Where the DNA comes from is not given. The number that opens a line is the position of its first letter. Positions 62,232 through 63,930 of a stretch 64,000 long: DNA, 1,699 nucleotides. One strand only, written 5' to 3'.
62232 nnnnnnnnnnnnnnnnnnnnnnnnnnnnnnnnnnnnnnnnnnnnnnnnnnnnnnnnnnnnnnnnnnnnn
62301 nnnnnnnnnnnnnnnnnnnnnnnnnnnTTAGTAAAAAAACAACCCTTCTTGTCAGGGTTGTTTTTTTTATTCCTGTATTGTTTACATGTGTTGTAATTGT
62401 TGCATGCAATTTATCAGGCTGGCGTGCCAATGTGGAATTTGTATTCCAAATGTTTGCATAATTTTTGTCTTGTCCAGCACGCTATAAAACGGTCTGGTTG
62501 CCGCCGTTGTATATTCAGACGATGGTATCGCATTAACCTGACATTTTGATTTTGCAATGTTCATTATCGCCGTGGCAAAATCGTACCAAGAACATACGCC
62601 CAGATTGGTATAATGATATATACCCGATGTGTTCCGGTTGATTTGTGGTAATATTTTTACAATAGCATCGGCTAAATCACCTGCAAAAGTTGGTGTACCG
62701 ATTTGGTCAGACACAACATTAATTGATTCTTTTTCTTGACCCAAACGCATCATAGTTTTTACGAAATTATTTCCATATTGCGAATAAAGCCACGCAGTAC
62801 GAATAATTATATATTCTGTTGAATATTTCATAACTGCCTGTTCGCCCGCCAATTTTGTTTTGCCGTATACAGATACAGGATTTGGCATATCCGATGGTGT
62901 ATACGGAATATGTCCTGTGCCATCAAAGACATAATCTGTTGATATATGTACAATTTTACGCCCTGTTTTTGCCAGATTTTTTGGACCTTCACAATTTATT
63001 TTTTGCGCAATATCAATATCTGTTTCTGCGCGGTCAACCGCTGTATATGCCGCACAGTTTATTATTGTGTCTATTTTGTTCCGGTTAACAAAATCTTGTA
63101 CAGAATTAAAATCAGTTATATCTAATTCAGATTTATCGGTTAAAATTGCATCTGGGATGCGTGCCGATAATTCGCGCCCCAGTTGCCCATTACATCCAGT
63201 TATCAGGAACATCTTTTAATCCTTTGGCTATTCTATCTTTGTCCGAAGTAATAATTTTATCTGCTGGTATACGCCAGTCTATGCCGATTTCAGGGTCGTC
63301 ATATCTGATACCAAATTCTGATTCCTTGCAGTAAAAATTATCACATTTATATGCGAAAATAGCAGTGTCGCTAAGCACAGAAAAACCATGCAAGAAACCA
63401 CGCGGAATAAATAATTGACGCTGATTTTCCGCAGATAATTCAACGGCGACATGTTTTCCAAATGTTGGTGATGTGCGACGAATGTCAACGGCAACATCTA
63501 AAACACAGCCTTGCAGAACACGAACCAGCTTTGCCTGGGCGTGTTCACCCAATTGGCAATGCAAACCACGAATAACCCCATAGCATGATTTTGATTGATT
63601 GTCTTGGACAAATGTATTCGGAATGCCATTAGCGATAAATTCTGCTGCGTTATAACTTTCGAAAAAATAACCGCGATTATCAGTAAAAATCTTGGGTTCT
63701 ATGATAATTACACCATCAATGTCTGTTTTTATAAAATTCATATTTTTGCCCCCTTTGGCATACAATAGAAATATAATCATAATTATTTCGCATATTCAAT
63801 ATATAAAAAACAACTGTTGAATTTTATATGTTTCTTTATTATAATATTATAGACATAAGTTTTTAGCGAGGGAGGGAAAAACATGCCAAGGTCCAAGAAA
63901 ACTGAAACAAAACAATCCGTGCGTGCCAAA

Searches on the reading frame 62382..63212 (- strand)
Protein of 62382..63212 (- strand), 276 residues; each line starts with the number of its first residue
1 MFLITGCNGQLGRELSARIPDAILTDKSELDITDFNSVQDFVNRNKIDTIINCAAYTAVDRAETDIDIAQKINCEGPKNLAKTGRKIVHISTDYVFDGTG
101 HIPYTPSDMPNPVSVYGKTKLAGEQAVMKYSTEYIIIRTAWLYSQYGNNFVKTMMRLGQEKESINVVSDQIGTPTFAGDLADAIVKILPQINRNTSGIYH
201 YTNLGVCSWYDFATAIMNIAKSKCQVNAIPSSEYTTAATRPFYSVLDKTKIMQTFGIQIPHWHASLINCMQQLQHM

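Call 33: search_protein_families(library=pfam, proteins=[window:62382-63212:-], max_evalue=0.001)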
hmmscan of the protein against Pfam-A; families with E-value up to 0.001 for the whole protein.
window:62382-63212:- (276 aa): 5 families
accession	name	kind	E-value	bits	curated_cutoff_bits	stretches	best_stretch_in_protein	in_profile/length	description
PF04321.23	RmlD_sub_bind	-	6.6e-98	327.8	27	1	3-274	4-286/287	RmlD substrate binding domain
PF01370.27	Epimerase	-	4.1e-22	79.2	20.9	1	3-195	2-232/240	NAD dependent epimerase/dehydratase family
PF16363.11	GDP_Man_Dehyd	-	3.6e-13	50.1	27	1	29-149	58-187/332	GDP-mannose 4,6 dehydratase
PF02719.21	Polysacc_synt_2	-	6.8e-08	32.5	20.2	1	31-148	62-170/293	Polysaccharide biosynthesis protein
PF07993.18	NAD_binding_4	-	5.2e-06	26.2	20.1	1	45-140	87-205/258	Male sterility protein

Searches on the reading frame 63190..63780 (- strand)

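Call 33: search_protein_families(library=pfam, proteins=[window:63190-63780:-], max_evalue=0.001)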
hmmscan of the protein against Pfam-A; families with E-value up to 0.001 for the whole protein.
window:63190-63780:- (196 aa): 1 family
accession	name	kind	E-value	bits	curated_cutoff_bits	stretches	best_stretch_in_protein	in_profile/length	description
PF00908.23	dTDP_sugar_isom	-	1.3e-71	240.1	27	1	18-190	1-168/168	dTDP-4-dehydrorhamnose 3,5-epimerase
